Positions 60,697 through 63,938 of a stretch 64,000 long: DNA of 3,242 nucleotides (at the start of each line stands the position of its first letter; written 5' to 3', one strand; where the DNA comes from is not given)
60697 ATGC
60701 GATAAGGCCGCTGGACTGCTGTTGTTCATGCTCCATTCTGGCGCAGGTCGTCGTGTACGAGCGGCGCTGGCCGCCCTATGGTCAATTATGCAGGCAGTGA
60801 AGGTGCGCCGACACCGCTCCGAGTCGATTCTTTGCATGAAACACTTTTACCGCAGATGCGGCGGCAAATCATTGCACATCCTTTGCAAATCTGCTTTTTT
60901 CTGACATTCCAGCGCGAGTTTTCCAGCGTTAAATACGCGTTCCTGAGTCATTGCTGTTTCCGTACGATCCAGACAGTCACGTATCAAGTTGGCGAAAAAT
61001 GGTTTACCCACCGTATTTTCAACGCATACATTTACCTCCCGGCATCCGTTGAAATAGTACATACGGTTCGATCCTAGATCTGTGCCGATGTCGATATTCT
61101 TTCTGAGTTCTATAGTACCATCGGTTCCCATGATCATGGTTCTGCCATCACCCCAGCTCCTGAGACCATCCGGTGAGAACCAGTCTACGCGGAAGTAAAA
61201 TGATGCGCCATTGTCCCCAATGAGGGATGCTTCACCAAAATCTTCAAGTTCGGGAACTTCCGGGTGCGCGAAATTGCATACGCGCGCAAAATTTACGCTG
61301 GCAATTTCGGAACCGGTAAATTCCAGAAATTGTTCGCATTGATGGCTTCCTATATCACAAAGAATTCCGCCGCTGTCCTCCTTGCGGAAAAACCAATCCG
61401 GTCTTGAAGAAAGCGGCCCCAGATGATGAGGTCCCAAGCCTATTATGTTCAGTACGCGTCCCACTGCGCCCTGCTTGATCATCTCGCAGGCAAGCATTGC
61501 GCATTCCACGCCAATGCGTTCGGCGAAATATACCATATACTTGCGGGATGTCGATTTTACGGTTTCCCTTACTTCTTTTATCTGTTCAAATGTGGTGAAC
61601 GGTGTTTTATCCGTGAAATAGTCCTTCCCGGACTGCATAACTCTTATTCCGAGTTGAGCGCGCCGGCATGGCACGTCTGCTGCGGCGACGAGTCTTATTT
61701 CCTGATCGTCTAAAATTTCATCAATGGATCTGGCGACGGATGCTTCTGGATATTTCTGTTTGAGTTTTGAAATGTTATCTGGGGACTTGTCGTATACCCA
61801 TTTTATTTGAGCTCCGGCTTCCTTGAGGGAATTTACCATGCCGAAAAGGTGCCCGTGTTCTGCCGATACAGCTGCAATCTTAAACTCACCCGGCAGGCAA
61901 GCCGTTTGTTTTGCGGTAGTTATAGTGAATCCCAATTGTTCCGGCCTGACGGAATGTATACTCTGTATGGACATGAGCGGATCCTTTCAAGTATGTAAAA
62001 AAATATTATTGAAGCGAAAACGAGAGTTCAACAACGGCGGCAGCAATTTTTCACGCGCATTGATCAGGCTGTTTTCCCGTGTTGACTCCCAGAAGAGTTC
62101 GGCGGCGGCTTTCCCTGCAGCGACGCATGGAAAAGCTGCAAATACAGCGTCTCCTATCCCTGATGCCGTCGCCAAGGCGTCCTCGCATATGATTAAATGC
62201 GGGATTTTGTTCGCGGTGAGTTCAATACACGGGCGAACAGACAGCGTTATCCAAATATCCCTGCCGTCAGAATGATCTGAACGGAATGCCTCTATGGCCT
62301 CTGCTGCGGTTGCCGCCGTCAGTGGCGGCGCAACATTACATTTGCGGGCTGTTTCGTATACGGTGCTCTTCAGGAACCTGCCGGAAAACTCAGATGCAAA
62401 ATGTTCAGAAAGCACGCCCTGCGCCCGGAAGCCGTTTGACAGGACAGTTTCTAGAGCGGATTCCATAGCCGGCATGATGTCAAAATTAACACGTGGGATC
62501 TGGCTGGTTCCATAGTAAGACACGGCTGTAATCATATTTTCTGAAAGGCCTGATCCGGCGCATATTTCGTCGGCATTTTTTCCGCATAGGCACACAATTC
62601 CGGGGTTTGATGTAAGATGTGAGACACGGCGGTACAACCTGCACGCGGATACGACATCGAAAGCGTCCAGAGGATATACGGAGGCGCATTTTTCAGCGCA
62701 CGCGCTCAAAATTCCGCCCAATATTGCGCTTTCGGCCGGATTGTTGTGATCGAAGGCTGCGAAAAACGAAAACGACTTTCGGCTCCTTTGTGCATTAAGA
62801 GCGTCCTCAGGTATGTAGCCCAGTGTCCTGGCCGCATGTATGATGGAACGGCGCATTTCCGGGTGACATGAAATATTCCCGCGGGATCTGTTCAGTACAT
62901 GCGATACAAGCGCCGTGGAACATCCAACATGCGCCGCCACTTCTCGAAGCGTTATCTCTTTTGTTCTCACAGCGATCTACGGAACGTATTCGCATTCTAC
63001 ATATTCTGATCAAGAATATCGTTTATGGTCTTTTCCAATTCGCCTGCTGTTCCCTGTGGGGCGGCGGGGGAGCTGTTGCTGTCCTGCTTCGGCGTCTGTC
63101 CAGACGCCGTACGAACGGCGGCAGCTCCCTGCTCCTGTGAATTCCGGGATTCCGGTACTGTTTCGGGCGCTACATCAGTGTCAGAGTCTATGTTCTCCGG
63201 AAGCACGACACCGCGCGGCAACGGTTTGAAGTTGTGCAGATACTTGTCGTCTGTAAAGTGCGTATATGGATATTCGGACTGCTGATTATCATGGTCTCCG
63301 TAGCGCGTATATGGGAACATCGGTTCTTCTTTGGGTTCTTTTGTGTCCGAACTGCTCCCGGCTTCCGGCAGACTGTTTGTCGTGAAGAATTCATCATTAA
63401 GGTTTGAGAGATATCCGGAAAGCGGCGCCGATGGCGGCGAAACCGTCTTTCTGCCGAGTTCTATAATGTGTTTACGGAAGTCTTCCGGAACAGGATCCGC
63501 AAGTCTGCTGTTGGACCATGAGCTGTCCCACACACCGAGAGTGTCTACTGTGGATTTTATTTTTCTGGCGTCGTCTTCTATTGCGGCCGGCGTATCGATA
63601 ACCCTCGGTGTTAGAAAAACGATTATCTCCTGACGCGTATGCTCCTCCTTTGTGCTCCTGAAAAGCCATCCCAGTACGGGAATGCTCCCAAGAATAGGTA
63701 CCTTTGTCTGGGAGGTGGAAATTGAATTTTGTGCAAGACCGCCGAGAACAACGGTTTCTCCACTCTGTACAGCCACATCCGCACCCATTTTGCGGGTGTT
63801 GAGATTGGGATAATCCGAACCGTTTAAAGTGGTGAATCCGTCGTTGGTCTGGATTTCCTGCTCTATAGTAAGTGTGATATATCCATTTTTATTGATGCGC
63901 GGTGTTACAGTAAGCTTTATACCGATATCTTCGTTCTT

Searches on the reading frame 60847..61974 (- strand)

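Call 24: search_protein_families(library=pfam, proteins=[window:60847-61974:-], max_evalue=0.0001)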
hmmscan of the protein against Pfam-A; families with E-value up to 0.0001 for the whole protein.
window:60847-61974:- (375 aa): 3 families
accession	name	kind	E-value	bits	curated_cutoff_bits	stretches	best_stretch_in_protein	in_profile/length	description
PF22725.1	GFO_IDH_MocA_C3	-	7.2e-18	65.2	27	1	162-289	4-124/124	GFO/IDH/MocA C-terminal domain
PF01408.29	GFO_IDH_MocA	-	1.1e-07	32.9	24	1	53-150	24-120/120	Oxidoreductase family, NAD-binding Rossmann fold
PF02894.22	GFO_IDH_MocA_C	-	8.3e-06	26.2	22.9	1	164-309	2-142/218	Oxidoreductase family, C-terminal alpha/beta domain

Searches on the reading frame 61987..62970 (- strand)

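Call 24: search_protein_families(library=pfam, proteins=[window:61987-62970:-], max_evalue=0.0001)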
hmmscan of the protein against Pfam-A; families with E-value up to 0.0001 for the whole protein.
window:61987-62970:- (327 aa): 1 family
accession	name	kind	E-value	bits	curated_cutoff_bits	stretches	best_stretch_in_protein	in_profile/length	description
PF00356.27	LacI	-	1.9e-06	28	27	1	7-54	1-45/46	Bacterial regulatory proteins, lacI family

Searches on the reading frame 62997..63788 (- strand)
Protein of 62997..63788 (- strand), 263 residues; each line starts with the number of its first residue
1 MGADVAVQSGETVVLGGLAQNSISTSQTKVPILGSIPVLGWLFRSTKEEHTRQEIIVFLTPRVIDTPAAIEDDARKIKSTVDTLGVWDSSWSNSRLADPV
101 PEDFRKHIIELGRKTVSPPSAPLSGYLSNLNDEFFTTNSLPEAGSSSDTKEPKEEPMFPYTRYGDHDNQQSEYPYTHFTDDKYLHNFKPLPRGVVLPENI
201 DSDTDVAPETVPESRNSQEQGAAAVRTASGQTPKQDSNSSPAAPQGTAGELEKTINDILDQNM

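Call 24: search_protein_families(library=pfam, proteins=[window:62997-63788:-], max_evalue=0.0001)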
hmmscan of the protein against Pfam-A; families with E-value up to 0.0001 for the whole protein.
window:62997-63788:- (263 aa): 1 family
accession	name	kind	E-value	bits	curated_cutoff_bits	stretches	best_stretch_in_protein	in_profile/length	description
PF00263.26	Secretin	-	9.4e-23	81.1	27.5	1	4-65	108-169/169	Bacterial type II and III secretion system protein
